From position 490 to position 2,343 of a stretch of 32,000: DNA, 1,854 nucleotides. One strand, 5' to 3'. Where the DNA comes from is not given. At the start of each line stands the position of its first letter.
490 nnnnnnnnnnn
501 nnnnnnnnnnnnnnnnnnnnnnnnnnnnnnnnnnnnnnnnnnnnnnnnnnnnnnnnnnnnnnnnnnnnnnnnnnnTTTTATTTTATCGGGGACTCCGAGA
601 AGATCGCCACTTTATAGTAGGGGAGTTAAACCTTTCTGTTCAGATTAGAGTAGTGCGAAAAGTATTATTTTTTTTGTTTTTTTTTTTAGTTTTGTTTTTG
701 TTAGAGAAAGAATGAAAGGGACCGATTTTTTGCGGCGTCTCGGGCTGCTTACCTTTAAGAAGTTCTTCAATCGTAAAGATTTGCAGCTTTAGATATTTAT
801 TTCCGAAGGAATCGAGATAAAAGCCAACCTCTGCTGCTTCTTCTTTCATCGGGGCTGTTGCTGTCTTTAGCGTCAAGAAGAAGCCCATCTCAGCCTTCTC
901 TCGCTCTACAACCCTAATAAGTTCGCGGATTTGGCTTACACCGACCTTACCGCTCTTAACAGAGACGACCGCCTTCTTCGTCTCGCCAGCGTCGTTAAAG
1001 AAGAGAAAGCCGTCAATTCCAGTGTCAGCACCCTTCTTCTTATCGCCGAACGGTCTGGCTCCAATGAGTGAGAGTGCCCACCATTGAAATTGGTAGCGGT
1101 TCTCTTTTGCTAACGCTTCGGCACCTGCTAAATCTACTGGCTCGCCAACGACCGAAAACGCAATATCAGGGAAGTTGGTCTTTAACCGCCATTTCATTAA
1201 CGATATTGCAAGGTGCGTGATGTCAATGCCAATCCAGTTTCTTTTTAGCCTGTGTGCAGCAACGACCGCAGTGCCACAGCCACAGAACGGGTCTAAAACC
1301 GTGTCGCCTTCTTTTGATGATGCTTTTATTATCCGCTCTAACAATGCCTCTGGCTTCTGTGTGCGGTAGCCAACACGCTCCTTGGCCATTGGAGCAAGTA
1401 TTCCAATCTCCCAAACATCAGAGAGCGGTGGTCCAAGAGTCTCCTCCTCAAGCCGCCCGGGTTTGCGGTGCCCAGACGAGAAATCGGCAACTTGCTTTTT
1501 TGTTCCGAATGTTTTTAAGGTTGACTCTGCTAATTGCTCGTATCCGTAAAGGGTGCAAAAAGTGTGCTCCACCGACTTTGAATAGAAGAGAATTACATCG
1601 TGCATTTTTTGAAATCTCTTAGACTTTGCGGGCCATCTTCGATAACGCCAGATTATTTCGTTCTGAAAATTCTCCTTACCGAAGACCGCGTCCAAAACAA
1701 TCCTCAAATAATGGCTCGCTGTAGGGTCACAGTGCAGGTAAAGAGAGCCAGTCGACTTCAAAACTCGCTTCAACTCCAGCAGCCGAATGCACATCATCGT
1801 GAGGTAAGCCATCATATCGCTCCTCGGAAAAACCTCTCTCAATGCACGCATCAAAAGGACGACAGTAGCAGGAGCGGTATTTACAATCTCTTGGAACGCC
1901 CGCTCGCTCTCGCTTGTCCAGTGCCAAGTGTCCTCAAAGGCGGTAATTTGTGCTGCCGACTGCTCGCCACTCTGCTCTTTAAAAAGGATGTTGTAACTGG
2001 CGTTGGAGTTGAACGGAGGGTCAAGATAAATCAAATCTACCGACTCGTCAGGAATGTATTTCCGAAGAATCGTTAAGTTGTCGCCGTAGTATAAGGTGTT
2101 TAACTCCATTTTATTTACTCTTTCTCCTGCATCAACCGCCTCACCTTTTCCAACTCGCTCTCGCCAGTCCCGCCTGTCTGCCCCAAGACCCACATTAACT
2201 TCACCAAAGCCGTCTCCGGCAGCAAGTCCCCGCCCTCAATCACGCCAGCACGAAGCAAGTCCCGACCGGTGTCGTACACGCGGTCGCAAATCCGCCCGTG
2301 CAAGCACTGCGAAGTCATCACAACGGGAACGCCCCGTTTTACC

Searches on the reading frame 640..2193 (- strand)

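Call 36: search_protein_families(library=pfam, proteins=[window:640-2193:-], max_evalue=0.001)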
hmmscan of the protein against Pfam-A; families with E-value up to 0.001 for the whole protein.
window:640-2193:- (517 aa): 6 families
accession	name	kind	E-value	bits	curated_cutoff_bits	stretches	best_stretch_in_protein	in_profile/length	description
PF01555.25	N6_N4_Mtase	-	1.2e-46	159.8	26.7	1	52-327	1-213/221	DNA methylase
PF04471.18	Mrr_cat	-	6.7e-10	39.5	21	1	382-455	22-99/115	Restriction endonuclease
PF22722.2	NA-iREase1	-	7.8e-09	35.9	27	1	383-479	17-105/106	NACHT-associated inactive Restriction Endonuclease 1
PF02086.21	MethyltransfD12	-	2.7e-05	24.5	22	0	49-80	173-207/253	D12 class N6 adenine-specific DNA methyltransferase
PF13847.12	Methyltransf_31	-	0.00012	22.2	27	1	294-346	2-58/145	Methyltransferase domain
PF03602.21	Cons_hypoth95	-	0.00082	19.5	24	0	34-70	96-132/182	Conserved hypothetical protein 95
